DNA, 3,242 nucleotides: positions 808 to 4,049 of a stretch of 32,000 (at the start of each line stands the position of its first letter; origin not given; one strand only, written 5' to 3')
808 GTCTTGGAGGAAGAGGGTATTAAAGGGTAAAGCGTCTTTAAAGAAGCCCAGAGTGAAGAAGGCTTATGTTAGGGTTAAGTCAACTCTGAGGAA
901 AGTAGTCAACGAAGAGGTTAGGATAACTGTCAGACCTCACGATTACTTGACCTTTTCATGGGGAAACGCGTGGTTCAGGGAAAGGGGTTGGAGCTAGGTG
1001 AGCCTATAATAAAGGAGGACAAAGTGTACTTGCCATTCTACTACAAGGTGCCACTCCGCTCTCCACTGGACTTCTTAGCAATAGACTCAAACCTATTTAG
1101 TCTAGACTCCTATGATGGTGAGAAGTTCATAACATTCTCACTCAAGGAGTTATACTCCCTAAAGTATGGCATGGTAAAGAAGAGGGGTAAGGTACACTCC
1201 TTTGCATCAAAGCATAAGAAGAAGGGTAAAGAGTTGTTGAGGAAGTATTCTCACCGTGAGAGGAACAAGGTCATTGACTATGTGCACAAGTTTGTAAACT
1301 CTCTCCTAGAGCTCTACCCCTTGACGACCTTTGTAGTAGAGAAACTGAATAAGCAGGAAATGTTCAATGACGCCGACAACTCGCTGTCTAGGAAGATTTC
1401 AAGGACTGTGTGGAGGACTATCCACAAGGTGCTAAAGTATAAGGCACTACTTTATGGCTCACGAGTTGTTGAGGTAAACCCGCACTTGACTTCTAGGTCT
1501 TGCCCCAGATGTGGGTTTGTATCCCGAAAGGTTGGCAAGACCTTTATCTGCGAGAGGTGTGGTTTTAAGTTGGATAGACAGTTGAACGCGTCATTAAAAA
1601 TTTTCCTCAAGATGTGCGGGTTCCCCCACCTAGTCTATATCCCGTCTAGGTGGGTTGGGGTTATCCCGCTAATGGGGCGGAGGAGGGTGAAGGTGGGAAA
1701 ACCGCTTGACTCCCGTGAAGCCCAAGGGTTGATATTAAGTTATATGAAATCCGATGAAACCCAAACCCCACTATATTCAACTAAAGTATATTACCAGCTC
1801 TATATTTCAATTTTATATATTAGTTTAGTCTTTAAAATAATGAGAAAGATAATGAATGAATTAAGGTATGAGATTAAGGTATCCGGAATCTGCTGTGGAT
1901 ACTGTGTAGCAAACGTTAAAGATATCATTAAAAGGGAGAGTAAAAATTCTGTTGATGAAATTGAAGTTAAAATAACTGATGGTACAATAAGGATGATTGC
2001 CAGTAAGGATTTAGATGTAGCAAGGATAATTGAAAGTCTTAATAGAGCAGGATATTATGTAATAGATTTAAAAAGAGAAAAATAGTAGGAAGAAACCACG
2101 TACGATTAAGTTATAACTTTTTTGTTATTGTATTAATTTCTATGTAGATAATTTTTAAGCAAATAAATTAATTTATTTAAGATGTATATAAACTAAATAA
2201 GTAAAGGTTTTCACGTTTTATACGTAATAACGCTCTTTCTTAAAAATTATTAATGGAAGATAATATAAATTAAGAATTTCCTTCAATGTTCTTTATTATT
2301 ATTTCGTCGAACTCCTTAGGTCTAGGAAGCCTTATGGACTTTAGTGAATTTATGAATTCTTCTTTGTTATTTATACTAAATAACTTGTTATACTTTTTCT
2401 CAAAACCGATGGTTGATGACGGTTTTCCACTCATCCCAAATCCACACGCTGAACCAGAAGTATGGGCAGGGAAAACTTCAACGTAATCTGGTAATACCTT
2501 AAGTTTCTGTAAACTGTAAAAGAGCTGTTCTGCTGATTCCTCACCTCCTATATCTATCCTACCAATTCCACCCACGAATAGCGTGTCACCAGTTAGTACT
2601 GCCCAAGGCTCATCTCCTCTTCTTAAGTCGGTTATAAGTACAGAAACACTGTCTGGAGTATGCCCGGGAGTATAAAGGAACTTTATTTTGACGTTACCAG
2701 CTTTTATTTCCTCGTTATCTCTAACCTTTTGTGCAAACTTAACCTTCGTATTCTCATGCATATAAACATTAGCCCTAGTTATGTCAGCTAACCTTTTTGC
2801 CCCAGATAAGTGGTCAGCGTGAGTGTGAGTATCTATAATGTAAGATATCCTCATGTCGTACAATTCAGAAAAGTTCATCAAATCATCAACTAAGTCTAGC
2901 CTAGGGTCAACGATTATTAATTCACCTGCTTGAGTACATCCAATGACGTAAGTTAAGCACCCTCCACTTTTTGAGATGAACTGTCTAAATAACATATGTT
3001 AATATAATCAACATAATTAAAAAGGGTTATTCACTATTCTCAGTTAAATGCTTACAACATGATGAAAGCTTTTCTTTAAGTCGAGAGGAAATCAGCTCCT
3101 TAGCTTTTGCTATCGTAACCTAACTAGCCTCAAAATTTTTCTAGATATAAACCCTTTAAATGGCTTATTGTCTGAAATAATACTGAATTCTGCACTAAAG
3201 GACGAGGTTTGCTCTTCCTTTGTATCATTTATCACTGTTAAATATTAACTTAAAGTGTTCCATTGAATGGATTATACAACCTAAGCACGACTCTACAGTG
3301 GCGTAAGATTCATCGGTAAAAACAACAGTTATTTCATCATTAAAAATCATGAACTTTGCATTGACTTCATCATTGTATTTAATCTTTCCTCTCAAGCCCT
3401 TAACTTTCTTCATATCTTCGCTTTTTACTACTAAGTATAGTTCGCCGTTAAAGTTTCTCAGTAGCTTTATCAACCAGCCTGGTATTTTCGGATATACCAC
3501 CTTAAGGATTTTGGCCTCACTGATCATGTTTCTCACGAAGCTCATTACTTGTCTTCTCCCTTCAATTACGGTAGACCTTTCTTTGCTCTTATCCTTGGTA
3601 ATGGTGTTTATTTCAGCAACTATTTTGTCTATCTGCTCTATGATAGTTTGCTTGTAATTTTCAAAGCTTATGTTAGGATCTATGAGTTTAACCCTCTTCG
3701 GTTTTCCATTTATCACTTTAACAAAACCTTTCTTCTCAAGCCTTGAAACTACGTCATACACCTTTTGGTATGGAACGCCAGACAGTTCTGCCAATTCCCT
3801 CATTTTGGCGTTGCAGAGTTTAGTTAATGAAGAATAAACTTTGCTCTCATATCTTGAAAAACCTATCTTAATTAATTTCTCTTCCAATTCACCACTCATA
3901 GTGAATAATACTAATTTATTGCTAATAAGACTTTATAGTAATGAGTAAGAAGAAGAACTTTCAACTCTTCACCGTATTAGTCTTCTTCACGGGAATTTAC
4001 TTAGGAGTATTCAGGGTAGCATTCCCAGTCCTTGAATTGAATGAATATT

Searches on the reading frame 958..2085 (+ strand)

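Call 68: search_protein_families(library=pfam, proteins=[window:958-2085:+], max_evalue=0.001)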
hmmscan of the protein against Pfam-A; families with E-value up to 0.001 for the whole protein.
window:958-2085:+ (375 aa): 2 families
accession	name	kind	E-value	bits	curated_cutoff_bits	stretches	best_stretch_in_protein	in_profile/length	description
PF07282.18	Cas12f1-like_TNB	-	4.5e-19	68.8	26.3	1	152-215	1-60/60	Cas12f1-like, TNB domain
PF01385.25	OrfB_IS605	-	3.4e-13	50.3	30.5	1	36-136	15-117/120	Probable transposase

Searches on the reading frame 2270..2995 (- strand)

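Call 68: search_protein_families(library=pfam, proteins=[window:2270-2995:-], max_evalue=0.001)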
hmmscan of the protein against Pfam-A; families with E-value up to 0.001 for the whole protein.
window:2270-2995:- (241 aa): 2 families
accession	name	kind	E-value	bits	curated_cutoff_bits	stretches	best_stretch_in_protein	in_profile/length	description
PF00753.33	Lactamase_B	-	1.5e-14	54.9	22.7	1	12-178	5-196/196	Metallo-beta-lactamase superfamily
PF12706.13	Lactamase_B_2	-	1.3e-05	25.4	27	1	27-104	3-87/200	Beta-lactamase superfamily domain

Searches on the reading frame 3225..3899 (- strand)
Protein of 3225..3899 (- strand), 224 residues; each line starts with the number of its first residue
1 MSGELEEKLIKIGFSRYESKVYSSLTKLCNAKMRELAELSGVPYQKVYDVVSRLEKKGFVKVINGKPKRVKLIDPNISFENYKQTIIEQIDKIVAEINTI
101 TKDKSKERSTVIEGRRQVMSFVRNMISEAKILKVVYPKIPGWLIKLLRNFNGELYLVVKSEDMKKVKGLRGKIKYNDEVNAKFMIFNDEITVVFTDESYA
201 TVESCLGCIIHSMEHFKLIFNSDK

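Call 68: search_protein_families(library=pfam, proteins=[window:3225-3899:-], max_evalue=0.001)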
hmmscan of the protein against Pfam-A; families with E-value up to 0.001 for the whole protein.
window:3225-3899:- (224 aa): 1 family
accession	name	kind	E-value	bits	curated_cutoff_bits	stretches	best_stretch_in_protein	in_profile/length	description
PF01978.25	TrmB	-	9e-22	77.2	25.6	1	11-76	3-68/68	Sugar-specific transcriptional regulator TrmB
